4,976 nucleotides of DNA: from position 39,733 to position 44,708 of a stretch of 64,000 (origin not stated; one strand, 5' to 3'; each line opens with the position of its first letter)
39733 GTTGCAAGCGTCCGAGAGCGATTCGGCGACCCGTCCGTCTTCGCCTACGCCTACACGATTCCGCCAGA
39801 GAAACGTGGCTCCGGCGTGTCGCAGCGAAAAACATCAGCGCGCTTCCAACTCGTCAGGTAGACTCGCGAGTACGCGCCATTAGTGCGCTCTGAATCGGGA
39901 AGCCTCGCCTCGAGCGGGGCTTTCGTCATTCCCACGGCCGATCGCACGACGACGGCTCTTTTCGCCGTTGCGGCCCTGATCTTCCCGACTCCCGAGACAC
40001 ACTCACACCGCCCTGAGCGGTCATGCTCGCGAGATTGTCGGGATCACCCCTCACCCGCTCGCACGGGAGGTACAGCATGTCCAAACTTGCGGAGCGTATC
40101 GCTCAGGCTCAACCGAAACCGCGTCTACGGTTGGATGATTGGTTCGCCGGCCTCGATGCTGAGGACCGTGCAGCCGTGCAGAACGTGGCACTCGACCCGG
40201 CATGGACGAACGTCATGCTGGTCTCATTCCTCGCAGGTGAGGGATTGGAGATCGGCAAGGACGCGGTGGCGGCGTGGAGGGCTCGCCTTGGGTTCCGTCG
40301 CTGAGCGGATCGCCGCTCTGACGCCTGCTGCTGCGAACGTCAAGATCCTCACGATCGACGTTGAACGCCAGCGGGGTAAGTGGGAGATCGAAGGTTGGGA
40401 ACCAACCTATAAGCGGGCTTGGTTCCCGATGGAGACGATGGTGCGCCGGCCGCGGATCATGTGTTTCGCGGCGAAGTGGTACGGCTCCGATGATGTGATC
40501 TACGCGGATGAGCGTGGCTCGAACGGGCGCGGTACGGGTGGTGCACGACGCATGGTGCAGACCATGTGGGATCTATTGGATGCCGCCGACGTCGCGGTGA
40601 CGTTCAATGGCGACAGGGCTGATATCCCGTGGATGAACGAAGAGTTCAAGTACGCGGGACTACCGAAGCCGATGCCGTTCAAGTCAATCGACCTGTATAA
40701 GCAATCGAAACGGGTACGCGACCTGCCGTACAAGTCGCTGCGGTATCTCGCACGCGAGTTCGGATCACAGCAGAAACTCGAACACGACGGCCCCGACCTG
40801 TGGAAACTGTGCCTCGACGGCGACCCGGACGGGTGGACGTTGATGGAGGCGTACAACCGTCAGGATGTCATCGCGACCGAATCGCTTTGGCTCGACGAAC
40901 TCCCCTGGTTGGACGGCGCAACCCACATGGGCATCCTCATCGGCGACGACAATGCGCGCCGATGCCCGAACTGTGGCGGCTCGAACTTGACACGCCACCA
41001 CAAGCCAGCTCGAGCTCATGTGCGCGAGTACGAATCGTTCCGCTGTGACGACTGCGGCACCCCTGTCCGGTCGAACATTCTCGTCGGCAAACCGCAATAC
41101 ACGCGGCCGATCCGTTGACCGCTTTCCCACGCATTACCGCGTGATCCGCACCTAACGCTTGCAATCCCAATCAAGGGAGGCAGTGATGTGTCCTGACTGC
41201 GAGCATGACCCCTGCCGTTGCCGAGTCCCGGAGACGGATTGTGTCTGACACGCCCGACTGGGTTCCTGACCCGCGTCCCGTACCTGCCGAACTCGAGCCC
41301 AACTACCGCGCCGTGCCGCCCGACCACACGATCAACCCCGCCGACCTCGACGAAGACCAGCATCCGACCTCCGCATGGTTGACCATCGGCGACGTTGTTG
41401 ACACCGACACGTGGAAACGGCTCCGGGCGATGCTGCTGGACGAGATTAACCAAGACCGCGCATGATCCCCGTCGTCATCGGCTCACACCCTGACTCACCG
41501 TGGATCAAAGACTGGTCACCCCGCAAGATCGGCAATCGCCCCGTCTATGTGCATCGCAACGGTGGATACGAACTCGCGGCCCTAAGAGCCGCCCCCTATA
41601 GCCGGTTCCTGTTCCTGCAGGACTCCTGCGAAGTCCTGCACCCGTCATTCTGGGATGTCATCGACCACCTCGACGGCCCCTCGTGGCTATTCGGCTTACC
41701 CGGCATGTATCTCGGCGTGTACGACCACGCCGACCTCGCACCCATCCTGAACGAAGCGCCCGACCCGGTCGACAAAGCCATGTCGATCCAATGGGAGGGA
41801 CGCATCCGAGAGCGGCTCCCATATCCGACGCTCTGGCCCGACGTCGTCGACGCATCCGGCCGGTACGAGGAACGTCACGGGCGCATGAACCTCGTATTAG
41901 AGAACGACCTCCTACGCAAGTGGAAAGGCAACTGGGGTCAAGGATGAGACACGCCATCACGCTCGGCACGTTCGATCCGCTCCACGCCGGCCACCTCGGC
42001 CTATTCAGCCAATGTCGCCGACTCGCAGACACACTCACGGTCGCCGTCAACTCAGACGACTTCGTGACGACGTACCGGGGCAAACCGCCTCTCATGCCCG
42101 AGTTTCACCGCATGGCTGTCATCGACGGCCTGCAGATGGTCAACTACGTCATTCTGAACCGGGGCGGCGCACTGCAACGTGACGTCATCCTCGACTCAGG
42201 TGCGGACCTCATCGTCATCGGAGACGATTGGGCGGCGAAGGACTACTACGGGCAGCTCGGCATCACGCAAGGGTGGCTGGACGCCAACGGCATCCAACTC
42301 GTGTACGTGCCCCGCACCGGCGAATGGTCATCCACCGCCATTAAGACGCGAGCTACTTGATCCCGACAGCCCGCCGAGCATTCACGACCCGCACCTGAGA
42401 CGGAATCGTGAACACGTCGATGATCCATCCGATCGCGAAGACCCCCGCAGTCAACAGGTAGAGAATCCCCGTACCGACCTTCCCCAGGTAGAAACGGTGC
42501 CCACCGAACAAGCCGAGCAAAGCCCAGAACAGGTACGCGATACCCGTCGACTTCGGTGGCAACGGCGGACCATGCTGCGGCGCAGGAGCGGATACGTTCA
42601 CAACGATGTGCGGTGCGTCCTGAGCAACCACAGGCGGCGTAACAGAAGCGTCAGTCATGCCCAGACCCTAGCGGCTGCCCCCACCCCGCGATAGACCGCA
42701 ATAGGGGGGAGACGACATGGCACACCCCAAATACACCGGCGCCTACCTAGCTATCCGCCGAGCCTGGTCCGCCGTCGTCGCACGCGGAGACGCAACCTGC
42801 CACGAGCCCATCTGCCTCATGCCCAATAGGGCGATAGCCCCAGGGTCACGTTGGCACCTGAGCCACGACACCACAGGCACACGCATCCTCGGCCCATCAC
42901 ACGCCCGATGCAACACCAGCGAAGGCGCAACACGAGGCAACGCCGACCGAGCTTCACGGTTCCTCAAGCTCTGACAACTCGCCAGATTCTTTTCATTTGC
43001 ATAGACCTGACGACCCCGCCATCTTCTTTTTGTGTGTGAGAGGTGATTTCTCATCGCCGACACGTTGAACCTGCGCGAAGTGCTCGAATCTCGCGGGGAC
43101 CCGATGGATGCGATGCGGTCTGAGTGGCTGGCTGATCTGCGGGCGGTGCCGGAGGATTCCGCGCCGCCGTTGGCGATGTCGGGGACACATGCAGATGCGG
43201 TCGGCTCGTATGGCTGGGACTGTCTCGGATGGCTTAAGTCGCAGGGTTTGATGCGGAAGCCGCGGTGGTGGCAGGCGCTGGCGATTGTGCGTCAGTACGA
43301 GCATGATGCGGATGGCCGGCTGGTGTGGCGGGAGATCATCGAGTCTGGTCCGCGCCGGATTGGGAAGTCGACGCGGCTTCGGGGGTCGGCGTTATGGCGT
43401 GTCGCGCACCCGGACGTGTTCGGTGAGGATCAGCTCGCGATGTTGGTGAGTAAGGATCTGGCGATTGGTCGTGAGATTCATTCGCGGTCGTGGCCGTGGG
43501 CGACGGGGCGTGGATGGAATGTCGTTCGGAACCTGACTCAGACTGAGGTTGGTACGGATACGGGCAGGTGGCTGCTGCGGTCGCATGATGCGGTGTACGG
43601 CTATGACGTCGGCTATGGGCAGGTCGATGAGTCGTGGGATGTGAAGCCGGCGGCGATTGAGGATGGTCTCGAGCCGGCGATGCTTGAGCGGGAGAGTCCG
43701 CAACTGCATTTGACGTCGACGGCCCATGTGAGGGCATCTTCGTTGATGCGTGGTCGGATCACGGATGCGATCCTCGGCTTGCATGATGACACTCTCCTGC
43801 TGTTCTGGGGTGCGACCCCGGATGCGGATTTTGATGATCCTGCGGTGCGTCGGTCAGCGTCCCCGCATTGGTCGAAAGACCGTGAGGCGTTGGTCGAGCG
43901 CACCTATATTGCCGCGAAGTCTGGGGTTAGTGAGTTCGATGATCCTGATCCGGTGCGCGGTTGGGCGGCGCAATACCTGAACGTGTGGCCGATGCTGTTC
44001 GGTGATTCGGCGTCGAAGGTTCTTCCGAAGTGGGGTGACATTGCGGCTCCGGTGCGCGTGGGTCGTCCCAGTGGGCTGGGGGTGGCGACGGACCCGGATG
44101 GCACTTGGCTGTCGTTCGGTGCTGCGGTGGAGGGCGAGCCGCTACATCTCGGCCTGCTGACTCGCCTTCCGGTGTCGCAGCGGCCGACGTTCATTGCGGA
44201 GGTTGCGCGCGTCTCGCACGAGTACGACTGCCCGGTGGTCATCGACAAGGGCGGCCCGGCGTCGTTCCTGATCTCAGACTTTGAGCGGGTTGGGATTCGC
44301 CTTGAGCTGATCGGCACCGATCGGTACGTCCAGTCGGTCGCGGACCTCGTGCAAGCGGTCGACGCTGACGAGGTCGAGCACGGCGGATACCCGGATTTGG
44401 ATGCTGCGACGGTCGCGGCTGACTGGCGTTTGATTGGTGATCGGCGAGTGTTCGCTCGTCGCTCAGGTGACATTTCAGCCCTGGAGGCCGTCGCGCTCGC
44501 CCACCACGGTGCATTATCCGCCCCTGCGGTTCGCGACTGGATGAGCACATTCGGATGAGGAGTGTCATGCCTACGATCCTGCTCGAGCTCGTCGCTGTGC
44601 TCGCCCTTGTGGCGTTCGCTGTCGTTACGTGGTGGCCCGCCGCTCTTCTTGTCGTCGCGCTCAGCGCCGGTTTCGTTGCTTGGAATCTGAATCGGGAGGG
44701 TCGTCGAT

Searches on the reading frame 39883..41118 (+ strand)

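Call 72: search_protein_families(library=phrogs, proteins=[window:39883-41118:+], max_evalue=0.00001)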
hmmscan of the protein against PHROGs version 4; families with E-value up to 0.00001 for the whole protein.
window:39883-41118:+ (411 aa): 2 families
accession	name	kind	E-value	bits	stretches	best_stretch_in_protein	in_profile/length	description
phrog_403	-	DNA, RNA and nucleotide metabolism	2.1e-69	234.9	1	139-400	51-306/321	DNA polymerase exonuclease subunit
phrog_17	-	DNA, RNA and nucleotide metabolism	3.8e-09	36.1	1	149-343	666-828/1445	DNA polymerase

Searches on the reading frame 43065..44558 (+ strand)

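Call 72: search_protein_families(library=phrogs, proteins=[window:43065-44558:+], max_evalue=0.00001)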
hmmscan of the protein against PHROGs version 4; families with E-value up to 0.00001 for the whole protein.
window:43065-44558:+ (497 aa): 1 family
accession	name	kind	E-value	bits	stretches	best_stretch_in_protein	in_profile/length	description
phrog_9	-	head and packaging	7.5e-18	65.7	1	172-489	311-669/812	terminase large subunit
